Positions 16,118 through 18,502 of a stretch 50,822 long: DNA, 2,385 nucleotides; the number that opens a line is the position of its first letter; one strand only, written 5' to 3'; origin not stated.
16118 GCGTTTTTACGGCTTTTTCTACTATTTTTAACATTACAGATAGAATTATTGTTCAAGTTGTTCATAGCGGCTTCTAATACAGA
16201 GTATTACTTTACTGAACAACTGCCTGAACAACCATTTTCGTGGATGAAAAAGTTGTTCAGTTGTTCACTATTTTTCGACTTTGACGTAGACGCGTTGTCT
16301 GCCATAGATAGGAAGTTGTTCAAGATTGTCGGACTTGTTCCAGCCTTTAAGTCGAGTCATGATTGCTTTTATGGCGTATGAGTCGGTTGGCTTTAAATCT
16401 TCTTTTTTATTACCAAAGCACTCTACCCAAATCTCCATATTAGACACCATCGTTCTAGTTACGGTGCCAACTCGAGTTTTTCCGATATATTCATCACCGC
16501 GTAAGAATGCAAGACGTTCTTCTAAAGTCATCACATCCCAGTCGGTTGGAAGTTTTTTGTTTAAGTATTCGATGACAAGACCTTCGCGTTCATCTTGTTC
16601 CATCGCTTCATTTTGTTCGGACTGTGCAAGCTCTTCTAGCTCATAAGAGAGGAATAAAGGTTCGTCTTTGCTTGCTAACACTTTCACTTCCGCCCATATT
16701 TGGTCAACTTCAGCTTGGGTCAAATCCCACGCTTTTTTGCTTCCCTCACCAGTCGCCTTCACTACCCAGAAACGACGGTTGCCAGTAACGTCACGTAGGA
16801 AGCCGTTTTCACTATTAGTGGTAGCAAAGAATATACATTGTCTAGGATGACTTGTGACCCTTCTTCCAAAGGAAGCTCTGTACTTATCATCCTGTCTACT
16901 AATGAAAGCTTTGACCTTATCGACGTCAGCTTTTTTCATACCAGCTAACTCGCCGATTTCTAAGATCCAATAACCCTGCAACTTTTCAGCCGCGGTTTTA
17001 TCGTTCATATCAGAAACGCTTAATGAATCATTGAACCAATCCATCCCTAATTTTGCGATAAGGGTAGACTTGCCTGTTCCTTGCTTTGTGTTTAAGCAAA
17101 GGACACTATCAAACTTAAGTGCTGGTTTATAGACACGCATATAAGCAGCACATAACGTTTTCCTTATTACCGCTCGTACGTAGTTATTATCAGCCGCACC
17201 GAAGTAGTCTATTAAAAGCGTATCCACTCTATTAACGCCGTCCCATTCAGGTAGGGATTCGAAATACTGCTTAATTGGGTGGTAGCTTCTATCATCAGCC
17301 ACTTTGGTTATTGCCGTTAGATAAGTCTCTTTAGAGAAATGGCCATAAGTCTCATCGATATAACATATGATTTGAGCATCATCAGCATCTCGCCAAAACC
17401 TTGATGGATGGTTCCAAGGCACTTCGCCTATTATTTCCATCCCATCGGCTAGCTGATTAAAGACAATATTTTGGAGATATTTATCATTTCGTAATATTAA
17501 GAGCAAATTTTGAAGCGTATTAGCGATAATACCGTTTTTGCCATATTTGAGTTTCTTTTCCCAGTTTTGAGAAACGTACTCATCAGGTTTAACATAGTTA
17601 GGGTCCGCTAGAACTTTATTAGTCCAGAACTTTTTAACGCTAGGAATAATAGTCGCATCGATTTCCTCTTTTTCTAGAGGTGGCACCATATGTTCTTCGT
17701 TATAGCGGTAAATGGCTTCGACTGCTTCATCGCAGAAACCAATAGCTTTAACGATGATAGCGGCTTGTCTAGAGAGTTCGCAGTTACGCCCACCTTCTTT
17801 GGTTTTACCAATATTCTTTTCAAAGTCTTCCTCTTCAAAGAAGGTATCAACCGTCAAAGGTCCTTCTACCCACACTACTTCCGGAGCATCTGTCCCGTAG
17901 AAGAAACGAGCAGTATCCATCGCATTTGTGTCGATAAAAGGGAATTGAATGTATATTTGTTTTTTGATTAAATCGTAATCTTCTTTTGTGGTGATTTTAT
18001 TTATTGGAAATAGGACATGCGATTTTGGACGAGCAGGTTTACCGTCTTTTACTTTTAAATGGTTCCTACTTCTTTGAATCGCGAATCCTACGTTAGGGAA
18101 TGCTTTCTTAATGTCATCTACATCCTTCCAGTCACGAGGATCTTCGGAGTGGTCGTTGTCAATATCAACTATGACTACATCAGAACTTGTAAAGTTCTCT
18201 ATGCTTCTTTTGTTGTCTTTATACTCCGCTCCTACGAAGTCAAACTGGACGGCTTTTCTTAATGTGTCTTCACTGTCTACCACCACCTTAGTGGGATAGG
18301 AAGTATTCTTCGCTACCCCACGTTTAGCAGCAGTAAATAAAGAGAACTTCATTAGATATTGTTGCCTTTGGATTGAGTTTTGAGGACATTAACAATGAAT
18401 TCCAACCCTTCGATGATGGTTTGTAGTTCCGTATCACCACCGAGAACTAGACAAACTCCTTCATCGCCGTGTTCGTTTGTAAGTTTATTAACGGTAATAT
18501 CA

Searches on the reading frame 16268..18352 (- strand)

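Call 10: search_protein_families(library=pfam, proteins=[window:16268-18352:-], max_evalue=0.001)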
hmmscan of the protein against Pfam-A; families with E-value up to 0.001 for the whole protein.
window:16268-18352:- (694 aa): 2 families
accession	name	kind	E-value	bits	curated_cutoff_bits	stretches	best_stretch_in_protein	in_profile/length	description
PF05272.17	VapE-like_dom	-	6.4e-72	242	25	1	366-584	3-216/217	Virulence-associated protein E-like domain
PF19263.5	DUF5906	-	2.2e-06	28.7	27.6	1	423-527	5-114/114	Family of unknown function (DUF5906)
